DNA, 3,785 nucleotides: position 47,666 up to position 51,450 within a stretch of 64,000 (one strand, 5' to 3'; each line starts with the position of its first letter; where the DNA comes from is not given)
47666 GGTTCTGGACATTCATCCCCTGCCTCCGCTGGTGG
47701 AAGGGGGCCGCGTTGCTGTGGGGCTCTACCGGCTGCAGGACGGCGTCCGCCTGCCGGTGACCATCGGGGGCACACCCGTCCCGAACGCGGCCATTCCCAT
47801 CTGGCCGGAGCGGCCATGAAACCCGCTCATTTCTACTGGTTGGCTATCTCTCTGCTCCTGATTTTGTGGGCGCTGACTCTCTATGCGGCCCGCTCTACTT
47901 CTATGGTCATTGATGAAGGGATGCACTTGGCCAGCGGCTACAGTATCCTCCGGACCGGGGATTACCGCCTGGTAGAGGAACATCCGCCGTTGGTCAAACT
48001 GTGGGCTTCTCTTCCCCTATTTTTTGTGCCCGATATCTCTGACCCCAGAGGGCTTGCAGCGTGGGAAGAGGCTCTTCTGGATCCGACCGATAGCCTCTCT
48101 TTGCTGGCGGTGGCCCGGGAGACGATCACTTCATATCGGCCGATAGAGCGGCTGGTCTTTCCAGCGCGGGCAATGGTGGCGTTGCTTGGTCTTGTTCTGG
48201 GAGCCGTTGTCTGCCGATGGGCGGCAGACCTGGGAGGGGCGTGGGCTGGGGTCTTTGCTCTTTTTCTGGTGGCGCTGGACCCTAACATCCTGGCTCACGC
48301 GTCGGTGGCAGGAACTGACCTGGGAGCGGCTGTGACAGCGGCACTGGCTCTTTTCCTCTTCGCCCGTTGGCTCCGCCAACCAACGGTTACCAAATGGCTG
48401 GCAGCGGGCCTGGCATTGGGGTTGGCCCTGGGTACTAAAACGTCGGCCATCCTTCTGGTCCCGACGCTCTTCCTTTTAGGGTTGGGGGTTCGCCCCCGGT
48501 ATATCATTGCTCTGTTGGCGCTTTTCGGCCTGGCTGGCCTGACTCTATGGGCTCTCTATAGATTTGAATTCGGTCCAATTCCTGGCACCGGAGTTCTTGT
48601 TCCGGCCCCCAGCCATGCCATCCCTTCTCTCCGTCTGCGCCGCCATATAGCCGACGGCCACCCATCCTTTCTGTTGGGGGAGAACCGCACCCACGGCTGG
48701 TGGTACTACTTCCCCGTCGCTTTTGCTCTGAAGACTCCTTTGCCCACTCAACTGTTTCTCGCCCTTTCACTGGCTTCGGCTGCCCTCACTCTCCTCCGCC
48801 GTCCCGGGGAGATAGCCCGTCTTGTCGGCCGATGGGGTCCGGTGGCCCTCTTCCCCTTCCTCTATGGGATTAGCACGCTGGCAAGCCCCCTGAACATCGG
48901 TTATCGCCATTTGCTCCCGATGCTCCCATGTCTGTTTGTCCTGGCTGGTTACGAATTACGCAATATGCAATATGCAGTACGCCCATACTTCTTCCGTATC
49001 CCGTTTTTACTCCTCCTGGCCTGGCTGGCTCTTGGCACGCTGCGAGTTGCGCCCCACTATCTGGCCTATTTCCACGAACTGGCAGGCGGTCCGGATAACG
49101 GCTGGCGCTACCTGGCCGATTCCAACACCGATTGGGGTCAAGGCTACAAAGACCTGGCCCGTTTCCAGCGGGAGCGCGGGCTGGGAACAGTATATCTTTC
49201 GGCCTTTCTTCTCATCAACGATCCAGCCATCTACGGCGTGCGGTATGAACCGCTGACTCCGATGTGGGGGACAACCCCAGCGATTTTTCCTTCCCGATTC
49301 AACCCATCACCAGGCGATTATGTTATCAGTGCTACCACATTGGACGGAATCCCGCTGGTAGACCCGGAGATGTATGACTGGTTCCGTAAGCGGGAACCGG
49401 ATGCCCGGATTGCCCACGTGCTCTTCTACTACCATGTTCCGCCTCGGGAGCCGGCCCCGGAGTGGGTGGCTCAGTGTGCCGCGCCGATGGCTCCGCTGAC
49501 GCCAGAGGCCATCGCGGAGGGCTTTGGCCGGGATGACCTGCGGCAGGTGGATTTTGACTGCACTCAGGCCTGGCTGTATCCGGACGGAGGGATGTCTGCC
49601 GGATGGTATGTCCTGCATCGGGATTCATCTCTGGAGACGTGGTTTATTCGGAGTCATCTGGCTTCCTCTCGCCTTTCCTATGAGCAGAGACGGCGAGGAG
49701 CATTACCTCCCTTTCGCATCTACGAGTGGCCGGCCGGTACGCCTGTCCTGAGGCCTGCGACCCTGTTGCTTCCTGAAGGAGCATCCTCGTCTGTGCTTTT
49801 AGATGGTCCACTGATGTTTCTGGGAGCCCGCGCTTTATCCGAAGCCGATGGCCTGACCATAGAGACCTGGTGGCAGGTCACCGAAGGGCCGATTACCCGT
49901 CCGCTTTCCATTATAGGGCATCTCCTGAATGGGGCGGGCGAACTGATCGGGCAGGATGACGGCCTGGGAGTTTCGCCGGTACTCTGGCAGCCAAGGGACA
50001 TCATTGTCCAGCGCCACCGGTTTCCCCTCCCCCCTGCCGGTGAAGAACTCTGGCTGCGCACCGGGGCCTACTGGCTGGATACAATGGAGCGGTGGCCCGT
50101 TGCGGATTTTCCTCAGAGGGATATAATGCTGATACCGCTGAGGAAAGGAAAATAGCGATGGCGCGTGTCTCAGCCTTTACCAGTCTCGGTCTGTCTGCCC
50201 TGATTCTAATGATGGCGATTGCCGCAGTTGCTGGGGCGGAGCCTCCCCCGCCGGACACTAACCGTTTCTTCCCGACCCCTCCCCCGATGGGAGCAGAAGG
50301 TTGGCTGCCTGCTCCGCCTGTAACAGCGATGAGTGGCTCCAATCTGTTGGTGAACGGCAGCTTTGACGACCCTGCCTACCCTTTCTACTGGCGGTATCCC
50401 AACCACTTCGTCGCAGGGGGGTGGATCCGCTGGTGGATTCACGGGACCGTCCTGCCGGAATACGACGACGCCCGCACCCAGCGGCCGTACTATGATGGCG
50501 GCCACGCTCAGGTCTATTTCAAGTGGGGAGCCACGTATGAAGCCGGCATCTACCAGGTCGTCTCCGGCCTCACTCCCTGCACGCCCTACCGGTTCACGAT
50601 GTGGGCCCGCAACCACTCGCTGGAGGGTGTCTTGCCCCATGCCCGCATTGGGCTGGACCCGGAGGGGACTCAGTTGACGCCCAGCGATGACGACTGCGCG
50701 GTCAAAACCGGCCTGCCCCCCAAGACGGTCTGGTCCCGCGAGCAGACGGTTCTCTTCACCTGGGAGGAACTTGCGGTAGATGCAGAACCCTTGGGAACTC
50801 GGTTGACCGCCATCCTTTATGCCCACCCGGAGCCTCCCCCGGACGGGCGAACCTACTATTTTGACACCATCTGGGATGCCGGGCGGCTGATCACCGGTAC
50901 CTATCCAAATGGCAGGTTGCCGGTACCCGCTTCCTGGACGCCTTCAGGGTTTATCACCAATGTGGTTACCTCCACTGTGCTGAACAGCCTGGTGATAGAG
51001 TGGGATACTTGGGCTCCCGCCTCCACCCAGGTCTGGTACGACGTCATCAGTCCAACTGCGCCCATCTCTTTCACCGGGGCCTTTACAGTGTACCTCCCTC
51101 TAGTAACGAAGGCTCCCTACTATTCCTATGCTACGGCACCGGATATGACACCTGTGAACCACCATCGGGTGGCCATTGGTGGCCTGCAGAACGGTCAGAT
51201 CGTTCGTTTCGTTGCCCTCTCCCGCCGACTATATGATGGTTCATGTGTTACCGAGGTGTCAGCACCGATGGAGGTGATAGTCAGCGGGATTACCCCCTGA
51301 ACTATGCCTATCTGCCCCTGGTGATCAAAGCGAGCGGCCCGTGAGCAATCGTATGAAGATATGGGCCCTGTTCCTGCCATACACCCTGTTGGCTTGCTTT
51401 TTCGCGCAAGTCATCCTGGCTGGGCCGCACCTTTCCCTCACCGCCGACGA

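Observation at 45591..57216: Tandem array of four PMT/ArnT-like GT39-type membrane glycosyltransferase paralogs interleaved with two secreted CBM/FN3-like paralogs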

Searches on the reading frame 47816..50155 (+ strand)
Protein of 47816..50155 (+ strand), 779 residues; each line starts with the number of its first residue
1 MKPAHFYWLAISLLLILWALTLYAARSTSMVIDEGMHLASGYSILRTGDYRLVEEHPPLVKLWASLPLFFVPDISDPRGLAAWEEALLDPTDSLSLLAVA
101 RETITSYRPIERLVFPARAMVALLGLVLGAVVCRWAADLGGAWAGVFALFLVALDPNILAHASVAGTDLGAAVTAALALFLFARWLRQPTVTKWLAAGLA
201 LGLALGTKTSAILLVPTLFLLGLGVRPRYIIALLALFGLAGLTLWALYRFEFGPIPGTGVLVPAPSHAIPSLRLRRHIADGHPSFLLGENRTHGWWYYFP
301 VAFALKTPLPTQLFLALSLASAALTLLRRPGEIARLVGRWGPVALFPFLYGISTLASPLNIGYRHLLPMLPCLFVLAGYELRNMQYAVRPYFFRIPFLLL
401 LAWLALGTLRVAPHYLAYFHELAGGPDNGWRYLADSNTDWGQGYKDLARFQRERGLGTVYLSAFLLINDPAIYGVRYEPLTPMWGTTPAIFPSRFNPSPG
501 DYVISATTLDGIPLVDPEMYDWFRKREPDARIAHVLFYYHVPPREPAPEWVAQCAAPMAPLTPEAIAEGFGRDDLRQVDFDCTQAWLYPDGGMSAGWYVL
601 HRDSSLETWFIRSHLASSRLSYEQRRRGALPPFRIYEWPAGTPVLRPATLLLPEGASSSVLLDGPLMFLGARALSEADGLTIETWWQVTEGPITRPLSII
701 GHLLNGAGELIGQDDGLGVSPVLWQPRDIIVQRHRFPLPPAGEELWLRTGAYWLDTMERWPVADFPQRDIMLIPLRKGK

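Call 4: search_protein_families(library=pfam, proteins=[window:47816-50155:+], max_evalue=0.1)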
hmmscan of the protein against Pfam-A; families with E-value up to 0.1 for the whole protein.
window:47816-50155:+ (779 aa): 1 family
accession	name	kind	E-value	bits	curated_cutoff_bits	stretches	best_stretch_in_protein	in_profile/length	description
PF13231.12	PMT_2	-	5.7e-07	30.3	26.1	1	115-228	22-136/160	Dolichyl-phosphate-mannose-protein mannosyltransferase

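Call 5: search_protein_families(library=ncbifam, proteins=[window:47816-50155:+], max_evalue=0.1)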
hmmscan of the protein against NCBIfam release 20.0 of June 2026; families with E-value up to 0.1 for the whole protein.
window:47816-50155:+ (779 aa): 0 families

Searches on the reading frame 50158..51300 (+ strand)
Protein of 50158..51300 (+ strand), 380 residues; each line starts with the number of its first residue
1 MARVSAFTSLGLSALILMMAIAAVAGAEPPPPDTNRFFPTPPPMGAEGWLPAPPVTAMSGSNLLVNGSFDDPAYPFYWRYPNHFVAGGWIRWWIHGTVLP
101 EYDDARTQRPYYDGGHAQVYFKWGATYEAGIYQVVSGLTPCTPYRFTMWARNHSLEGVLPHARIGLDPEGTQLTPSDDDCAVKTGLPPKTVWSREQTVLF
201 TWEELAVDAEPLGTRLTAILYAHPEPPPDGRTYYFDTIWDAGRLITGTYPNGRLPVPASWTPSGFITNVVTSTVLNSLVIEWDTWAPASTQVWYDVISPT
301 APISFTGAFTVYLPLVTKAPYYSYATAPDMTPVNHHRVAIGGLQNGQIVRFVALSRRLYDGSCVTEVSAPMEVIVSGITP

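Call 4: search_protein_families(library=pfam, proteins=[window:50158-51300:+], max_evalue=0.1)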
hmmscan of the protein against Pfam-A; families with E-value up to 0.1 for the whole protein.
window:50158-51300:+ (380 aa): 1 family
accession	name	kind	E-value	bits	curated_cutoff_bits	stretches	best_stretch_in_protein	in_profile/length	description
PF16656.11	Pur_ac_phosph_N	-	0.023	15.7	30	0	271-348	9-73/93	Purple acid Phosphatase, N-terminal domain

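Call 5: search_protein_families(library=ncbifam, proteins=[window:50158-51300:+], max_evalue=0.1)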
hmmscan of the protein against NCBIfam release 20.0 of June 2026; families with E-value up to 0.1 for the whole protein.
window:50158-51300:+ (380 aa): 2 families
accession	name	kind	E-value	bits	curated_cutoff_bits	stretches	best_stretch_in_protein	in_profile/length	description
NF050076.1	sort_motif_YLP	domain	0.03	14.1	15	1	309-318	2-11/11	YLP-box putative sorting motif-containing protein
NF053834.1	ultrashort_CTERM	domain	0.044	13.8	10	0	309-318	1-10/10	YLP-box putative sorting motif-containing protein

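Call 43: search_protein_families(library=ncbifam, proteins=[window:50158-51298:+], max_evalue=1)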
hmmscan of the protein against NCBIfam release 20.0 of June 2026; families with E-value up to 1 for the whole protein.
window:50158-51298:+ (380 aa): 2 families
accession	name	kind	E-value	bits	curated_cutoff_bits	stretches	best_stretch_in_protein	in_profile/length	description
NF050076.1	sort_motif_YLP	domain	0.03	14.1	15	1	309-318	2-11/11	YLP-box putative sorting motif-containing protein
NF053834.1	ultrashort_CTERM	domain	0.044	13.8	10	1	309-318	1-10/10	YLP-box putative sorting motif-containing protein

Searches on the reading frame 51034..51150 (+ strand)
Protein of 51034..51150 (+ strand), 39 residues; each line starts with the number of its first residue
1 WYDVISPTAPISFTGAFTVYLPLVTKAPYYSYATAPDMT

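Call 84: search_protein_families(library=ncbifam, proteins=[window:51034-51150:+], max_evalue=10)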
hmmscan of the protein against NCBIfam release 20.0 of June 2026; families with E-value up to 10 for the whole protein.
seq(39 aa): 2 families
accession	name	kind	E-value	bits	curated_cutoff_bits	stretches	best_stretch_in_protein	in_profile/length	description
NF050076.1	sort_motif_YLP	domain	0.0019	17.8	15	1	17-26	2-11/11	YLP-box putative sorting motif-containing protein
NF053834.1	ultrashort_CTERM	domain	0.0032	17.3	10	1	17-26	1-10/10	YLP-box putative sorting motif-containing protein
